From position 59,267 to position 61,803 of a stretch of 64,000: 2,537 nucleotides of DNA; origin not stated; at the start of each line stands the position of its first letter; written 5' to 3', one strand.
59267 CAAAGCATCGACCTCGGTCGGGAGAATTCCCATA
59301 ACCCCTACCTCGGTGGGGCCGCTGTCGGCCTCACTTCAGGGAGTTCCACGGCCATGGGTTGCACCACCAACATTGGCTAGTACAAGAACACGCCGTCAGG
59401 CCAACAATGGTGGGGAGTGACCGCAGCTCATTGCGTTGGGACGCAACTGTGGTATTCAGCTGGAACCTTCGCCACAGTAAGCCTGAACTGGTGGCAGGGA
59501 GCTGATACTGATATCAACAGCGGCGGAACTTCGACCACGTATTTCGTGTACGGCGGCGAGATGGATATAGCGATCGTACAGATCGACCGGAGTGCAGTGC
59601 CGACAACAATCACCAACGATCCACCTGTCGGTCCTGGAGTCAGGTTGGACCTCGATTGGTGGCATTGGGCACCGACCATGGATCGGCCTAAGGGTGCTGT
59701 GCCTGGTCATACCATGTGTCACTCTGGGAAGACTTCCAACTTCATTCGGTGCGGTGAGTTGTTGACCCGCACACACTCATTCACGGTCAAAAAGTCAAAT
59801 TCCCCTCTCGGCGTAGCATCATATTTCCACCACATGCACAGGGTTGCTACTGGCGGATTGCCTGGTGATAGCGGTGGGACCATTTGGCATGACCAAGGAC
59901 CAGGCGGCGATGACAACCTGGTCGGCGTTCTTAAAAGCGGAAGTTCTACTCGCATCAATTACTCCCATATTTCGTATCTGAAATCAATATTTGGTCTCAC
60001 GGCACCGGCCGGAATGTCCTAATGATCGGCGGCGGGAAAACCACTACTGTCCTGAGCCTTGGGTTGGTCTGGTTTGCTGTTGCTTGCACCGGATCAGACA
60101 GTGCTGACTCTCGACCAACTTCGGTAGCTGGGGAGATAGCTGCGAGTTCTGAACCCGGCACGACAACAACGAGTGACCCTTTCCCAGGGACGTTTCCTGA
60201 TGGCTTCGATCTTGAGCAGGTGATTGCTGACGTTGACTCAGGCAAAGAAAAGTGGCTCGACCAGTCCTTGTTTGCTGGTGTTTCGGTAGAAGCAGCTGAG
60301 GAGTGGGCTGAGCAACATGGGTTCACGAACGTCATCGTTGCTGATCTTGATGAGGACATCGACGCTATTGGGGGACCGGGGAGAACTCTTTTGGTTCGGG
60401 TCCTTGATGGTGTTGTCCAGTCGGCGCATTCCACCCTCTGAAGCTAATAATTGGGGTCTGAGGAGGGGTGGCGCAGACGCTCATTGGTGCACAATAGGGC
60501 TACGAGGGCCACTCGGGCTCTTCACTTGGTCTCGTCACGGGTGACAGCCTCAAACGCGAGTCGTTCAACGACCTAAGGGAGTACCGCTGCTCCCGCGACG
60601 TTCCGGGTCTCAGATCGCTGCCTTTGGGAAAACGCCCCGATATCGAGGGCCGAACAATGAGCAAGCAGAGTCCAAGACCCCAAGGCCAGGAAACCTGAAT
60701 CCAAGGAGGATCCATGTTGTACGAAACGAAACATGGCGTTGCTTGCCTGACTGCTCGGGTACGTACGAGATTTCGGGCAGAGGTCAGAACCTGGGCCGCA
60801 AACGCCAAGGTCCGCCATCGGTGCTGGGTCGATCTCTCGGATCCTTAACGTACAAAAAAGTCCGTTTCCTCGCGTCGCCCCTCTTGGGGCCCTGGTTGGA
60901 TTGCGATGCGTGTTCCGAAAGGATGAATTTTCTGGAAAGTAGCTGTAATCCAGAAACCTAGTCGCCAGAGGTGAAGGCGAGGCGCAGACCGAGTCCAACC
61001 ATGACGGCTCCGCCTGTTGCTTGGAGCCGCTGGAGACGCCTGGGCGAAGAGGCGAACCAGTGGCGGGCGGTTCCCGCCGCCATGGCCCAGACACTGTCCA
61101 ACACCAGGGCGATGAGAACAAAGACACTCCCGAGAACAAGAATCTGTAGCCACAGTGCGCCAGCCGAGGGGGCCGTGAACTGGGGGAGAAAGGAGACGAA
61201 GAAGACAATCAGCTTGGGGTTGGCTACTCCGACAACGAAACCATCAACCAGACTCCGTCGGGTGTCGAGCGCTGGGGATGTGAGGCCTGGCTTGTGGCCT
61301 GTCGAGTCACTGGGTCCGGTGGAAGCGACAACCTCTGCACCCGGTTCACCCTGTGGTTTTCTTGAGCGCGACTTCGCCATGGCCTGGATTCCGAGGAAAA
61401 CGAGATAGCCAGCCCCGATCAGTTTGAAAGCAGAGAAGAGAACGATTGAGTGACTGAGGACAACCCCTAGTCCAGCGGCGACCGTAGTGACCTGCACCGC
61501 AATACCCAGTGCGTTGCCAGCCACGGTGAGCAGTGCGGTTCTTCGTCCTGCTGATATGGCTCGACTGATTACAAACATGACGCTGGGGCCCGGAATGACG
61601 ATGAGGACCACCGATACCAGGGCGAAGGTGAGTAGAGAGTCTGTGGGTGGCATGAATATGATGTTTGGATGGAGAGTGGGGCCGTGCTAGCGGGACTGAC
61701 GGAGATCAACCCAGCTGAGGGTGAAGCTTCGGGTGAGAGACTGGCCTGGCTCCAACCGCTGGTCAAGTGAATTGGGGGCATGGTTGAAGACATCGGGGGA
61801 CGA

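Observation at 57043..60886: Tn3-family non-autonomous cassette (MIC-like): 131-bp TIRs, canonical 38-bp cores, 5-bp TSD, passenger genes, no transposase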

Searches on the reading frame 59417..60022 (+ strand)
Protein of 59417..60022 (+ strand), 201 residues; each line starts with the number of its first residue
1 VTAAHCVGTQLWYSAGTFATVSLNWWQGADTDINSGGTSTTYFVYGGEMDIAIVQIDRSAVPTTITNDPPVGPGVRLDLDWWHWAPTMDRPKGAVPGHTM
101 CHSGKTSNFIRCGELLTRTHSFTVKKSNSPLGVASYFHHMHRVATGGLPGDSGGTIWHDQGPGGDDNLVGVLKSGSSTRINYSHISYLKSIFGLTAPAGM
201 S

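Call 7: search_protein_families(library=pfam, proteins=[window:59417-60022:+], max_evalue=0.1)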
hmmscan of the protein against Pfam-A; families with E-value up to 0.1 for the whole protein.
window:59417-60022:+ (201 aa): 2 families
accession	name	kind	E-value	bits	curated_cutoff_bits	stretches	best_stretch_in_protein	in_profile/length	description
PF00089.32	Trypsin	-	0.0097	16.2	20.6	1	1-179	38-202/220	Trypsin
PF13365.12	Trypsin_2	-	0.086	14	27.6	0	1-161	13-139/144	Trypsin-like peptidase domain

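Call 35: search_solved_structures(query=window:59417-60022:+, max_evalue=1, show_alignments=1)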
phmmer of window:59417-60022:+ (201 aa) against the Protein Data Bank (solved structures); distinct sequences matched with E-value up to 1: 5.
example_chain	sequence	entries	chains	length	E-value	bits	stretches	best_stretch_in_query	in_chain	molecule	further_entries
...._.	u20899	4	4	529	0.42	13.6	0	50-100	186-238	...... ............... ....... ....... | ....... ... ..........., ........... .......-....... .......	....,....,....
8i5j_A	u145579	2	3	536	0.43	13.6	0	50-100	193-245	ABC transporter substrate-binding protein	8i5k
7uxl_B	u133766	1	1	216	0.52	13.3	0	14-72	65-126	RUPA-29 Fab Lambda chain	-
7wr8_B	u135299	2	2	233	0.53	13.3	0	14-70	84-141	BD55-3152L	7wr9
7r9d_N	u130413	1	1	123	0.78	12.8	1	139-182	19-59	Nanobody N0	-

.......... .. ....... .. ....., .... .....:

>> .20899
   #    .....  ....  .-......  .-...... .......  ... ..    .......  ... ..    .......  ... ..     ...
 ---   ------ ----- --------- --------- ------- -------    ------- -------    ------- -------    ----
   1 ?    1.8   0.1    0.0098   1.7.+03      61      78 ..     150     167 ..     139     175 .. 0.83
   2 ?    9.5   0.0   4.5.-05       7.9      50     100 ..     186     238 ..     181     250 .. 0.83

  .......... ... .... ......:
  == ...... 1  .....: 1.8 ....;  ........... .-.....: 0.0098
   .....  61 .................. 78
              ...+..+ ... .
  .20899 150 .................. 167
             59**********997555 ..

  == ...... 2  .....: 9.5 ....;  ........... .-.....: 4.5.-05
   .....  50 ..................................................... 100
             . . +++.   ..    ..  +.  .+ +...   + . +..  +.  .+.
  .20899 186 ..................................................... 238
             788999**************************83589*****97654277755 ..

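Call 45: search_protein_families(library=ncbifam, proteins=[window:59417-60022:+], max_evalue=0.1)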
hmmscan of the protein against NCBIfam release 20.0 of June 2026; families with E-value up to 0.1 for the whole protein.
window:59417-60022:+ (201 aa): 0 families

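Call 46: search_protein_families(library=phrogs, proteins=[window:59417-60022:+], max_evalue=0.1)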
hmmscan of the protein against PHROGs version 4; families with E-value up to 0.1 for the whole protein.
window:59417-60022:+ (201 aa): 0 families

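Call 48: search_protein_representatives(protein=window:59417-60022:+)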
Query: 201 residues. Proteins with E-value up to 0.001 (for the whole library): 26; up to 1e-10: 8; up to 1e-30: 2. The best 26 are listed.
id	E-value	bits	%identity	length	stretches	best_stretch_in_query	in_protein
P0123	9.4e-48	179.2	49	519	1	1-200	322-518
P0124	3.1e-39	151.4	47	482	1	1-200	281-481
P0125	4.1e-29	118.3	41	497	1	1-196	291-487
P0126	1.7e-27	113.0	39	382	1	1-196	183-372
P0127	7.6e-27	110.9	41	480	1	1-200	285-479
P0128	2.8e-26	109.0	41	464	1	1-196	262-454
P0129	9.6e-26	107.3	40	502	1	1-201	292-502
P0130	5.6e-15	72.1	40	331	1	2-200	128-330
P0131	1.2e-10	58.0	37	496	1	1-201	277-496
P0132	2.8e-10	56.8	34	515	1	2-200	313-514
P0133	2.7e-09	53.5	32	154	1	57-201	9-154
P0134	5.7e-09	52.5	35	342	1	2-200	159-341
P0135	6.4e-09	52.3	42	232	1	57-200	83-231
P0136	2.7e-08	50.3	38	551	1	2-176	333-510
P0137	9.6e-08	48.5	34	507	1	2-174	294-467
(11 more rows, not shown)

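Call 49: search_protein_families(library=pfam, proteins=[P0123, P0124, P0125, P0126, P0127, P0128, P0129, P0131, P0132, P0136], max_evalue=0.01)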
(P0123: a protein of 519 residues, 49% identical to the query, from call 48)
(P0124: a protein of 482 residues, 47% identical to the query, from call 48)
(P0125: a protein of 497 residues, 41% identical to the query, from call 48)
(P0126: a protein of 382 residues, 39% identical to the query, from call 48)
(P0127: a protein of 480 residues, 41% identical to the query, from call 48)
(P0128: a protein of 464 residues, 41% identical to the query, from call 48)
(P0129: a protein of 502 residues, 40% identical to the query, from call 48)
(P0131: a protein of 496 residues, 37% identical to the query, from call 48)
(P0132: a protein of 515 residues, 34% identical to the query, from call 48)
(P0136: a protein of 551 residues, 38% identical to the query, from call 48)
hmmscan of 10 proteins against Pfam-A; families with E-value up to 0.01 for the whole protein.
P0123 (519 aa): 0 families

P0124 (482 aa): 1 family
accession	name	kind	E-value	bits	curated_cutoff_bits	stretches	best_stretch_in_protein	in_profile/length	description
PF00089.32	Trypsin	-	0.0086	16.4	20.6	0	279-456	36-198/220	Trypsin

P0125 (497 aa): 0 families

P0126 (382 aa): 0 families

P0127 (480 aa): 1 family
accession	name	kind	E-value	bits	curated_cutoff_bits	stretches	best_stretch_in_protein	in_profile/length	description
PF00089.32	Trypsin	-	1.9e-05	25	20.6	1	275-458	29-202/220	Trypsin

P0128 (464 aa): 1 family
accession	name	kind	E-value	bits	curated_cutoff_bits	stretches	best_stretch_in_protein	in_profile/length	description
PF00089.32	Trypsin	-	8.1e-06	26.2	20.6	1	259-436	35-202/220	Trypsin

P0129 (502 aa): 1 family
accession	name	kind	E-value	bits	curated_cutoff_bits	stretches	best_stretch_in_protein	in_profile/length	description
PF00089.32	Trypsin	-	0.0051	17.1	20.6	0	261-359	2-104/220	Trypsin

P0131 (496 aa): 1 family
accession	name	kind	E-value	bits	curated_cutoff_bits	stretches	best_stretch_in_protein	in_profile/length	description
PF00089.32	Trypsin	-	0.0081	16.4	20.6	0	274-463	35-202/220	Trypsin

P0132 (515 aa): 1 family
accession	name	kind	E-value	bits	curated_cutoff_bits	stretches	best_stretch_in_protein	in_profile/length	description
PF00089.32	Trypsin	-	7.9e-06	26.3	20.6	1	310-485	36-206/220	Trypsin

P0136 (551 aa): 1 family
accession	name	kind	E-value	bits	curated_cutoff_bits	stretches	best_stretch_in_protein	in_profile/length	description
PF00089.32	Trypsin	-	6.1e-05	23.4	20.6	0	327-417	33-127/220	Trypsin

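Call 51: find_encoding_contigs(protein=P0123, flank=6000, max_places=4)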
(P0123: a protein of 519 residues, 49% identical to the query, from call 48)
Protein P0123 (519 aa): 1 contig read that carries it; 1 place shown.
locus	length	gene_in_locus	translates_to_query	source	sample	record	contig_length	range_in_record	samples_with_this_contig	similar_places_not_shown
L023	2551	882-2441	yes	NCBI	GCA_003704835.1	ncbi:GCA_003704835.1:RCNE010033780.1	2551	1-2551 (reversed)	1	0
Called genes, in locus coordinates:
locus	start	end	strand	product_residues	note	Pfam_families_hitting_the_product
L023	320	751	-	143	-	PF12802:MarR_2 (weak), PF13412:HTH_24 (weak)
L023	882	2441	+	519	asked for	-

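Call 54: find_encoding_contigs(protein=P0124, flank=6000, max_places=4)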
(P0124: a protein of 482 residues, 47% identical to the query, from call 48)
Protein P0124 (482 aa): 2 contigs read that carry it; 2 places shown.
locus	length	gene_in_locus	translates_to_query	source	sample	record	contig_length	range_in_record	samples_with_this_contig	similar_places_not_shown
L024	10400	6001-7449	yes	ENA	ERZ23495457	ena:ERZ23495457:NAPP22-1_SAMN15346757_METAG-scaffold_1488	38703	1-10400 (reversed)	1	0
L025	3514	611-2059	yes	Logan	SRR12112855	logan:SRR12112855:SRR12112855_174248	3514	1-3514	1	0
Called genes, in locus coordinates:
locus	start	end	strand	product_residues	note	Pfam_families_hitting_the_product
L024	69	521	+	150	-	-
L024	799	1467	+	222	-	PF00924:MS_channel_2nd (weak)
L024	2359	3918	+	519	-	PF00174:Oxidored_molyb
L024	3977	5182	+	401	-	PF02469:Fasciclin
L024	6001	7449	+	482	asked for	-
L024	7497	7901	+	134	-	-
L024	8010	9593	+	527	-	PF01526:DDE_Tnp_Tn3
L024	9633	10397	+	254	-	PF07452:CHRD (weak)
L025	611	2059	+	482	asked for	-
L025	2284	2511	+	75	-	-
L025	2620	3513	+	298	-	?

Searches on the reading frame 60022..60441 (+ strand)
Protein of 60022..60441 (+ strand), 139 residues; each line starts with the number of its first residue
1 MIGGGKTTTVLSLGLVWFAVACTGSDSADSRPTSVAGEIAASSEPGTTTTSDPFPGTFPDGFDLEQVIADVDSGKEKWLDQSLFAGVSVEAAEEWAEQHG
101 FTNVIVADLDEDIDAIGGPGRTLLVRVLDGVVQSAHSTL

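Call 7: search_protein_families(library=pfam, proteins=[window:60022-60441:+], max_evalue=0.1)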
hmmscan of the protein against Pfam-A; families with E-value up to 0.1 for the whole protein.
window:60022-60441:+ (139 aa): 0 families

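Call 11: find_encoding_contigs(protein=window:60022-60441:+, flank=10000, max_places=10)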
Protein window:60022-60441:+ (139 aa): no gene with exactly this product is on record in the collection.

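Call 45: search_protein_families(library=ncbifam, proteins=[window:60022-60441:+], max_evalue=0.1)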
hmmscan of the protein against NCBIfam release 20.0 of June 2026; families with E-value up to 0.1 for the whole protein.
window:60022-60441:+ (139 aa): 0 families

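Call 46: search_protein_families(library=phrogs, proteins=[window:60022-60441:+], max_evalue=0.1)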
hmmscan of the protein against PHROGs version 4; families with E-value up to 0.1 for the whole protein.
window:60022-60441:+ (139 aa): 1 family
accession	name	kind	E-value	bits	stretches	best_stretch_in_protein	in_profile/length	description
phrog_9431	-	unknown function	0.046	15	1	83-109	19-45/66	-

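Call 60: predict_structure(protein=window:60022-60441:+)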
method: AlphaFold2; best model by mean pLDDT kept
length: 139 residues; sequences in the alignment: 1
mean_pLDDT: 38.6   pTM: 0.28
mean pLDDT of the five models: 38.6, 36.1, 34.5, 33.8, 32.7
residues with pLDDT >= 90: 0; 70-90: 0; 50-70: 19; < 50: 120
segments of 3 or more residues with pLDDT < 50: 1-5, 7-62, 70-87, 102-139
pLDDT, mean of each block of 10 residues (from residue 1): 40 31 34 27 33 35 50 41 43 56 44 36 40 29
secondary structure, 60 per line:
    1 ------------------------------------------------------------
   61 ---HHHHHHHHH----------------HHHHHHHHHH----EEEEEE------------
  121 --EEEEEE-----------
elements in order: H64-72 H89-98 E103-108 E123-128

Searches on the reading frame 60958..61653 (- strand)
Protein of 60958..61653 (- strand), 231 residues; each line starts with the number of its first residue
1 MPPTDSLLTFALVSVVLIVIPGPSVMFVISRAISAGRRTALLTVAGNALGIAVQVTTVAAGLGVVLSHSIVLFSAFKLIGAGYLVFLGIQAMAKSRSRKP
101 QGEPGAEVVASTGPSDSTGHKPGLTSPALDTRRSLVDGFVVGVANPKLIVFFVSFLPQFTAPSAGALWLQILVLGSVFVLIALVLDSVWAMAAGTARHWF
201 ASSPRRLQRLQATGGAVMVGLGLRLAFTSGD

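Call 7: search_protein_families(library=pfam, proteins=[window:60958-61653:-], max_evalue=0.1)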
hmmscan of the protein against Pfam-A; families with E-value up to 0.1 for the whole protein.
window:60958-61653:- (231 aa): 2 families
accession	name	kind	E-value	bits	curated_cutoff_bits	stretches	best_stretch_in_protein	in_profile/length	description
PF01810.24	LysE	-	1.7e-28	99.9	25.6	1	16-227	2-191/193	LysE type translocator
PF19607.4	DUF6112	-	0.016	15.4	25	1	164-223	20-75/88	Family of unknown function (DUF6112)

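Call 10: find_encoding_contigs(protein=window:60958-61653:-, flank=10000, max_places=10)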
Protein window:60958-61653:- (231 aa): no gene with exactly this product is on record in the collection.
